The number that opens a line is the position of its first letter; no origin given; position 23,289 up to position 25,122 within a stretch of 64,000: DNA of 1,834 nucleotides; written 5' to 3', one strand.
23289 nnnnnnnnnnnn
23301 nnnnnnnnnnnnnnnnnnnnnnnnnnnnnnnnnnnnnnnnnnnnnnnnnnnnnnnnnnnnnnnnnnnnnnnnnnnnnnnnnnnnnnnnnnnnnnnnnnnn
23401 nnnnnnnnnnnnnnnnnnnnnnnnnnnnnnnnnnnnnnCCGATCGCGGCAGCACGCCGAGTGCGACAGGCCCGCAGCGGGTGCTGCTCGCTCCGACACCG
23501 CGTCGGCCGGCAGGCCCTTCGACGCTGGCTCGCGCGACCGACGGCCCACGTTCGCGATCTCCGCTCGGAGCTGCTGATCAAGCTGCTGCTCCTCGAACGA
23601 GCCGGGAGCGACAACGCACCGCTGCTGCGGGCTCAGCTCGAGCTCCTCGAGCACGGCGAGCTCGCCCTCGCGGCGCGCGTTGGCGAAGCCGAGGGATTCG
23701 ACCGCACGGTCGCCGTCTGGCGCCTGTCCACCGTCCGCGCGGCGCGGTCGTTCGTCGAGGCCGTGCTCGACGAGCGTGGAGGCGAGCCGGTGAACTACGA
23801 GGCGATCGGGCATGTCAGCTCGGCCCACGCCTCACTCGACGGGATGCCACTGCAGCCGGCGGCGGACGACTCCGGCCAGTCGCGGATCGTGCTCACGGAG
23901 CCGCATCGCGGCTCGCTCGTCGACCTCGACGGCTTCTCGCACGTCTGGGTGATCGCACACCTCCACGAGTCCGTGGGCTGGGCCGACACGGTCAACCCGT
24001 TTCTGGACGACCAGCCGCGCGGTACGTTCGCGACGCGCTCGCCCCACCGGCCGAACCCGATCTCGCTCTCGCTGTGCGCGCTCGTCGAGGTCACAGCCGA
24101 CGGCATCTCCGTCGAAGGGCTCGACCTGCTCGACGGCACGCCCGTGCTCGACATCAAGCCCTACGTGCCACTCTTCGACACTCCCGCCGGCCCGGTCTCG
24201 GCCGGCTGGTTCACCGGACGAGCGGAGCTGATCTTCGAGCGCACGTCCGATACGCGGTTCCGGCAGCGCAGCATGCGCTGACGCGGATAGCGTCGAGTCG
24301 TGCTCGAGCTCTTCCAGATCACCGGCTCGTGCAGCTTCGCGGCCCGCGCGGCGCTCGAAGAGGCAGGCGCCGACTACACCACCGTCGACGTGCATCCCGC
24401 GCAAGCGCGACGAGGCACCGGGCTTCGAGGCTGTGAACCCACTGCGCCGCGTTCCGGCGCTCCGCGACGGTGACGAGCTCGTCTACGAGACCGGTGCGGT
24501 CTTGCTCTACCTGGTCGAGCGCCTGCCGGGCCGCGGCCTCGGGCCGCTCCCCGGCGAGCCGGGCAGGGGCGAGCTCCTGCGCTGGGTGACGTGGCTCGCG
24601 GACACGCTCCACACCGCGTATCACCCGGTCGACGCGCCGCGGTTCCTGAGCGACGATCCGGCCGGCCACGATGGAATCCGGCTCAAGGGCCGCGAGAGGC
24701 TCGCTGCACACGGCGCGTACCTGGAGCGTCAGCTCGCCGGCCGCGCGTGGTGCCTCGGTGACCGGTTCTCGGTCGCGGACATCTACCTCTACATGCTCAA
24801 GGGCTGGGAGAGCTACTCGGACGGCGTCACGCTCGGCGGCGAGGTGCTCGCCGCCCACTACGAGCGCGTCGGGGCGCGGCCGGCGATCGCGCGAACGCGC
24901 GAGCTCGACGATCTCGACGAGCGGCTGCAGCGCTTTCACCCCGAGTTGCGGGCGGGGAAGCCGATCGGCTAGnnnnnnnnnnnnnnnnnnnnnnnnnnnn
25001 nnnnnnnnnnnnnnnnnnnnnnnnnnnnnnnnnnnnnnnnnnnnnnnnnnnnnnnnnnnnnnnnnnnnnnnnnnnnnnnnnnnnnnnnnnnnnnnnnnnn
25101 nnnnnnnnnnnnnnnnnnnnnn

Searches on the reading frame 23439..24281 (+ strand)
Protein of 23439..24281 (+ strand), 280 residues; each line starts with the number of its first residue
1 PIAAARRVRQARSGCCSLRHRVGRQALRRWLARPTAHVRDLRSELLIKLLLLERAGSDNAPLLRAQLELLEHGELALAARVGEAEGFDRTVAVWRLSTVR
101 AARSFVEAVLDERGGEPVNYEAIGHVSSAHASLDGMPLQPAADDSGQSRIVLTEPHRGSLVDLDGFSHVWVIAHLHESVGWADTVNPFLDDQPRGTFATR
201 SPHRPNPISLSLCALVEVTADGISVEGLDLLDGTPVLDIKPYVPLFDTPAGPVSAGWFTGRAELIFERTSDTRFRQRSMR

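Call 11: search_protein_families(library=pfam, proteins=[window:23439-24281:+], max_evalue=0.001)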
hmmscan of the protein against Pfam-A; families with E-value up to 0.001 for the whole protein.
window:23439-24281:+ (280 aa): 1 family
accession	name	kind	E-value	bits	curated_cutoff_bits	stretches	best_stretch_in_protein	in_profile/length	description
PF01980.22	TrmO_N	-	1.7e-34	119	26.8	1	135-247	1-116/116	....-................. O N-terminal domain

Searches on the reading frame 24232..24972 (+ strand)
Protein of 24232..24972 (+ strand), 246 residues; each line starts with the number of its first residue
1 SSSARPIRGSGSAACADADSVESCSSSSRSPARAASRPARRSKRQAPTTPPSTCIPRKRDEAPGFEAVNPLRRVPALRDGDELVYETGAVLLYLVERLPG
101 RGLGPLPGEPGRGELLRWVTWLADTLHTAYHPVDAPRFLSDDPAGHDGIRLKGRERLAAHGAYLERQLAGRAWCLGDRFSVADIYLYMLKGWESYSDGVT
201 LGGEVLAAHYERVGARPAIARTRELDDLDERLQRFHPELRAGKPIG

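Call 11: search_protein_families(library=pfam, proteins=[window:24232-24972:+], max_evalue=0.001)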
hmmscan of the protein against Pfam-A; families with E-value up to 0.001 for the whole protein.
window:24232-24972:+ (246 aa): 6 families
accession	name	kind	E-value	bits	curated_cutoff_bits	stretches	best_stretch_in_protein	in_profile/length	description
PF13410.11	GST_C_2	-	1.9e-06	28.3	24.9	1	153-187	7-41/69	Glutathione S-transferase, C-terminal domain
PF14497.11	GST_C_3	-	2.4e-05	24.9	21.6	1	155-220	29-98/104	Glutathione S-transferase, C-terminal domain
PF13417.12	GST_N_3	-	3.6e-05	24.5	22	1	59-101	32-74/75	Glutathione S-transferase, N-terminal domain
PF13409.12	GST_N_2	-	0.00014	22.9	25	1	58-96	30-69/70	Glutathione S-transferase, N-terminal domain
PF02798.26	GST_N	-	0.00025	21.7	20.9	1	59-95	39-75/76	Glutathione S-transferase, N-terminal domain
PF00043.30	GST_C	-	0.00072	20.2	20.7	0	154-192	28-66/93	Glutathione S-transferase, C-terminal domain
